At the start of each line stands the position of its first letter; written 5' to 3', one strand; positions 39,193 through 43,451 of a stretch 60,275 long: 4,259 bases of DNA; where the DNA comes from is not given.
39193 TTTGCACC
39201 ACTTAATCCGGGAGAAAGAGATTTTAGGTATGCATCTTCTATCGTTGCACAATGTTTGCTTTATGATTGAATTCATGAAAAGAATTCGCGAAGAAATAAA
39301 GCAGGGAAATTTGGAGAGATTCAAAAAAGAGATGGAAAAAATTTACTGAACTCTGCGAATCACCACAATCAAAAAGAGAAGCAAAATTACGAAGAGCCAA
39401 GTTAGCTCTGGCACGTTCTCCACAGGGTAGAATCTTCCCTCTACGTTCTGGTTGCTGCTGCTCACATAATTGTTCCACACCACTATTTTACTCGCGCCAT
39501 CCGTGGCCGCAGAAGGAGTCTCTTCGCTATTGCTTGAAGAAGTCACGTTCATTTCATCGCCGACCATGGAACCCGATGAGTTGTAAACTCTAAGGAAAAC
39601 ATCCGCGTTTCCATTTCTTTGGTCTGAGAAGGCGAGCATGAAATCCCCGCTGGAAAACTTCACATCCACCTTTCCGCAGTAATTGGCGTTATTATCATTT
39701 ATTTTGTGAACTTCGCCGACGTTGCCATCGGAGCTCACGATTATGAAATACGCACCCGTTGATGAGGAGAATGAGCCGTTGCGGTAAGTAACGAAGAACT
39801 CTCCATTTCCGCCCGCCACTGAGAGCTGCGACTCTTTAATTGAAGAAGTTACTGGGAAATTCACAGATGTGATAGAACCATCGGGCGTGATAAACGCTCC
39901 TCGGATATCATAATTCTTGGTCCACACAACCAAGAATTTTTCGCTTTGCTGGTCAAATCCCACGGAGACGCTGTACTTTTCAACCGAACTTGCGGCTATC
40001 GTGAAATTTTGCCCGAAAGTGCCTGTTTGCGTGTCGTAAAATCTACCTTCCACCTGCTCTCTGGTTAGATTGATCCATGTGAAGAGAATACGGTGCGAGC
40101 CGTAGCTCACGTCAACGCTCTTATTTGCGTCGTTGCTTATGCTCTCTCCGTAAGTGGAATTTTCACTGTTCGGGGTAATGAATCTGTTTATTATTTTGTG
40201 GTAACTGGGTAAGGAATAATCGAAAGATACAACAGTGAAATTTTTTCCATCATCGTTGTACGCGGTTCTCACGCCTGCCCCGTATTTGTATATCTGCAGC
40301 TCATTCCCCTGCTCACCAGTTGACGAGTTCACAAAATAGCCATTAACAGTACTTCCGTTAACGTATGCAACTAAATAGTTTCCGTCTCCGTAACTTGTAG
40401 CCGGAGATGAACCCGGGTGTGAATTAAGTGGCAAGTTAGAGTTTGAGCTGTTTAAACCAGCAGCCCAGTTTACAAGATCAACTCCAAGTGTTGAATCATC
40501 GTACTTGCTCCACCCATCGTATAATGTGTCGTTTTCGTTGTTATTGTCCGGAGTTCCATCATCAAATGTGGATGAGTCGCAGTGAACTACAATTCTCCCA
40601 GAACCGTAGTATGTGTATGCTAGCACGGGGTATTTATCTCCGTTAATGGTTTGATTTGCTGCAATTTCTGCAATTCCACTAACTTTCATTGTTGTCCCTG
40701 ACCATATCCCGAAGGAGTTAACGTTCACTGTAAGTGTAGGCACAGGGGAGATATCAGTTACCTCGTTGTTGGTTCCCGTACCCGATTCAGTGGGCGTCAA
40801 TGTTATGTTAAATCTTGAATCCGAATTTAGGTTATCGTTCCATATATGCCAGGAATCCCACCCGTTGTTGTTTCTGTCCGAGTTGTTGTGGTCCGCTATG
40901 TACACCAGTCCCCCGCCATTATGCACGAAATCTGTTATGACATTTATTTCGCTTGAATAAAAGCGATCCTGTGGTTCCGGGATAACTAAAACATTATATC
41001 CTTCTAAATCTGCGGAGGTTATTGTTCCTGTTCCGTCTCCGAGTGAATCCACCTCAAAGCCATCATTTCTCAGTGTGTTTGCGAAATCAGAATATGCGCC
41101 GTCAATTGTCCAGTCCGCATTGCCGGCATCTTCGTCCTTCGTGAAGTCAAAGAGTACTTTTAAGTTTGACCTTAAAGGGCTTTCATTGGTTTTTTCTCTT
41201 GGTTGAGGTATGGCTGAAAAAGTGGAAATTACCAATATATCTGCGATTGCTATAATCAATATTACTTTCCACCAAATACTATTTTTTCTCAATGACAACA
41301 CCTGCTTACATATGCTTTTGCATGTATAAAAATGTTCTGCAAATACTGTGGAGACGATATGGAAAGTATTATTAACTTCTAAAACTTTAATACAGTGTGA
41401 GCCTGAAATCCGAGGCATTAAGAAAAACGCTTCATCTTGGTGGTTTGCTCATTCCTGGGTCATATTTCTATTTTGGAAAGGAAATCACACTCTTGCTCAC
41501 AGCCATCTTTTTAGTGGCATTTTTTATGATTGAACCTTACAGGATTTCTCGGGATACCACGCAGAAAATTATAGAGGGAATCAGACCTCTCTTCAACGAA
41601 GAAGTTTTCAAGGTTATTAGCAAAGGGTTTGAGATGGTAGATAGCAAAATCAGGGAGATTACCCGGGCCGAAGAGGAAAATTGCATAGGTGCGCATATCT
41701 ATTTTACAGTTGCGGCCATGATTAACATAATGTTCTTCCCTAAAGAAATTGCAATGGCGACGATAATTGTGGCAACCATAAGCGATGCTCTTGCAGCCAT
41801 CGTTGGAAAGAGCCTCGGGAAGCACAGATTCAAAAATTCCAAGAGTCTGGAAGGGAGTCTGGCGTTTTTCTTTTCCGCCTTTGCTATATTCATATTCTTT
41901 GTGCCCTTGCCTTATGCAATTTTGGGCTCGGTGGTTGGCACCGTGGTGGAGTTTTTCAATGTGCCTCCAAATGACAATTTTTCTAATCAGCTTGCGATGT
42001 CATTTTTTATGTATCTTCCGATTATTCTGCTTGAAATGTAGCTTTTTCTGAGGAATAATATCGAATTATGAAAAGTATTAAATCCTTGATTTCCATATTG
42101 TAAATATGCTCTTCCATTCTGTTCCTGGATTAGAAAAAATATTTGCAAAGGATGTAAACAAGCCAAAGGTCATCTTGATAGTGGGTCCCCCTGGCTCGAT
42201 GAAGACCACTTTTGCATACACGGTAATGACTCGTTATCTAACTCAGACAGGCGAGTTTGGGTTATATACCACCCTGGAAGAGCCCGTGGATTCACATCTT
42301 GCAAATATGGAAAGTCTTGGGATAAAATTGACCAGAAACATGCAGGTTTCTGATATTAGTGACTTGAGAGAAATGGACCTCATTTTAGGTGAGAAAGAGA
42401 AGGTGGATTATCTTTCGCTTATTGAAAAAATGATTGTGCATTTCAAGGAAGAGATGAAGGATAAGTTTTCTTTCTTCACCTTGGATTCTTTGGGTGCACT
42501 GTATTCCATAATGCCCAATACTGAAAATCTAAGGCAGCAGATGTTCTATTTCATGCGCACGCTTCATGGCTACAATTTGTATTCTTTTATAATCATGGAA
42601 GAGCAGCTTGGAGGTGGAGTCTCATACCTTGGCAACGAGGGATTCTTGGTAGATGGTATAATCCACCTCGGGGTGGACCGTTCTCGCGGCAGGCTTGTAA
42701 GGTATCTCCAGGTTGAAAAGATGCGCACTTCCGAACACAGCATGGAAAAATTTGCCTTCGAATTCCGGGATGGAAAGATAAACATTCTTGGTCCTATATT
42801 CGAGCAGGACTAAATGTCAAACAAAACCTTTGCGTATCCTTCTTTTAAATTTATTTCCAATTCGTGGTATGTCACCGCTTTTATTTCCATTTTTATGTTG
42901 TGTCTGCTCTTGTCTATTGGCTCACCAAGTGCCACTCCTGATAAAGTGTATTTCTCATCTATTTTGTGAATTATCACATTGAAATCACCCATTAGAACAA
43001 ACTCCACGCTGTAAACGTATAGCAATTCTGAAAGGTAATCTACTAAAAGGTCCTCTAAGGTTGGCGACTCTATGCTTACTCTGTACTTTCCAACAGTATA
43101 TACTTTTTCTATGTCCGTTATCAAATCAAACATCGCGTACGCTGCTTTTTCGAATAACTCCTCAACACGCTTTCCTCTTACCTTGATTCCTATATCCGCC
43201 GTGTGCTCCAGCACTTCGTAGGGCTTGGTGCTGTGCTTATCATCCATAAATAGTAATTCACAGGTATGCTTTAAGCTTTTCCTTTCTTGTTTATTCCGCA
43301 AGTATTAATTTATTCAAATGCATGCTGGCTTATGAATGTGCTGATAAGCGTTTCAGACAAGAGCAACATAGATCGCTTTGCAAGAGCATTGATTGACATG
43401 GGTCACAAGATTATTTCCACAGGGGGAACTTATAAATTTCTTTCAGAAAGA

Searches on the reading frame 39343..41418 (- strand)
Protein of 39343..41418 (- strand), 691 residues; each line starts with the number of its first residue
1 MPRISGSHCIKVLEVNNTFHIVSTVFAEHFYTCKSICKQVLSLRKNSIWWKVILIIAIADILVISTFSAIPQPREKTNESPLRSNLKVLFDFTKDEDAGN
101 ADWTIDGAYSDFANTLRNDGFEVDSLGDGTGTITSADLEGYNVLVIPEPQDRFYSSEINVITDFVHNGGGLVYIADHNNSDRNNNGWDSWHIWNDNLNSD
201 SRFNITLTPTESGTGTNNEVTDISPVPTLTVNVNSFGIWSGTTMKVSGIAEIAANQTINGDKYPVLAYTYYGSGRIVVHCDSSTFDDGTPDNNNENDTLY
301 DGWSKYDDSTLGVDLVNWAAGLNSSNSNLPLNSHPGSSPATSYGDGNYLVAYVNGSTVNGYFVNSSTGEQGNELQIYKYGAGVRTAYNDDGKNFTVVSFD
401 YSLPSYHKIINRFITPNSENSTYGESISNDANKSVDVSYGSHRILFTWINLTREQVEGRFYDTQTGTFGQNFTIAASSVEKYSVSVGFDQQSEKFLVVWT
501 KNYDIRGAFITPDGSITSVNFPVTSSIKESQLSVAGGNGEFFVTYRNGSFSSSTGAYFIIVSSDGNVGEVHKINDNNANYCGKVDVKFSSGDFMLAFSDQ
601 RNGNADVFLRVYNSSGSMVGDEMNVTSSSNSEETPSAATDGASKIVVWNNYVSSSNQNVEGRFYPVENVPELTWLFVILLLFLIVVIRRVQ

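Call 40: search_protein_families(library=pfam, proteins=[window:39343-41418:-], max_evalue=0.001)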
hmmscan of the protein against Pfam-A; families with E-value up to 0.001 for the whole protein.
window:39343-41418:- (691 aa): 3 families
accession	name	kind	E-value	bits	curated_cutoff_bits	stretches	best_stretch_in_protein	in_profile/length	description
PF23090.1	MBTPS1_4th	-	5e-09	36.4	27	1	102-181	35-115/275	MBTPS1, fourth GATase-like domain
PF09822.16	ABC_transp_aux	-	5.3e-08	32.9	34.7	1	109-184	18-89/288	ABC-type uncharacterized transport system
PF14258.12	DUF4350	-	0.00031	21.5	30.4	1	109-285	9-163/181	Domain of unknown function (DUF4350)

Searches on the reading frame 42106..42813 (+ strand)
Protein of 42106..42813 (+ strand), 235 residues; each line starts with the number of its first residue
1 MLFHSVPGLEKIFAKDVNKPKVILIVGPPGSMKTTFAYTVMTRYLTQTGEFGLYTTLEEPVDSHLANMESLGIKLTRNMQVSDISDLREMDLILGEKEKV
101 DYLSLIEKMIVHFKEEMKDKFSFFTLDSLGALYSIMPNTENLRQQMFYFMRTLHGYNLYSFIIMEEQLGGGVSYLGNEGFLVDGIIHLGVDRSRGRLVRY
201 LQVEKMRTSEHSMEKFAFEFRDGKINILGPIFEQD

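Call 40: search_protein_families(library=pfam, proteins=[window:42106-42813:+], max_evalue=0.001)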
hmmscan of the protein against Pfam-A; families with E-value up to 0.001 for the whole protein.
window:42106-42813:+ (235 aa): 2 families
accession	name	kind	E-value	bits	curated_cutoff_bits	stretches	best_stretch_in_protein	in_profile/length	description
PF06745.19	ATPase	-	1.9e-31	109.6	26.6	1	6-228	5-227/231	KaiC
PF20720.3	nSTAND3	-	0.00018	21.6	27.2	1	16-51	13-48/155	Novel STAND NTPase 3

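Call 91: search_protein_families(library=padloc, proteins=[window:42106-42813:+], max_evalue=0.01)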
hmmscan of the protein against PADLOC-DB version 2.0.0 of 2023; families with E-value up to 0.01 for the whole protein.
window:42106-42813:+ (235 aa): 2 families
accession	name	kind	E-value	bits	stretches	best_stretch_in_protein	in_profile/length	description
PDLC04140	mad8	-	0.00018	19.2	1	14-137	21-128/314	mads_8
PDLC05079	PDC-S73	-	0.008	13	0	16-48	187-219/752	-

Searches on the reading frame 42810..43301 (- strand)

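Call 40: search_protein_families(library=pfam, proteins=[window:42810-43301:-], max_evalue=0.001)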
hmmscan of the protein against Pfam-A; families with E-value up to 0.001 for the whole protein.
window:42810-43301:- (163 aa): 1 family
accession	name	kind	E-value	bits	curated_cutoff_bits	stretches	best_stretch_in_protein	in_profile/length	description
PF01951.21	Archease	-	5.9e-41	140.4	25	1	28-163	1-136/136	Archease protein family (MTH1598/TM1083)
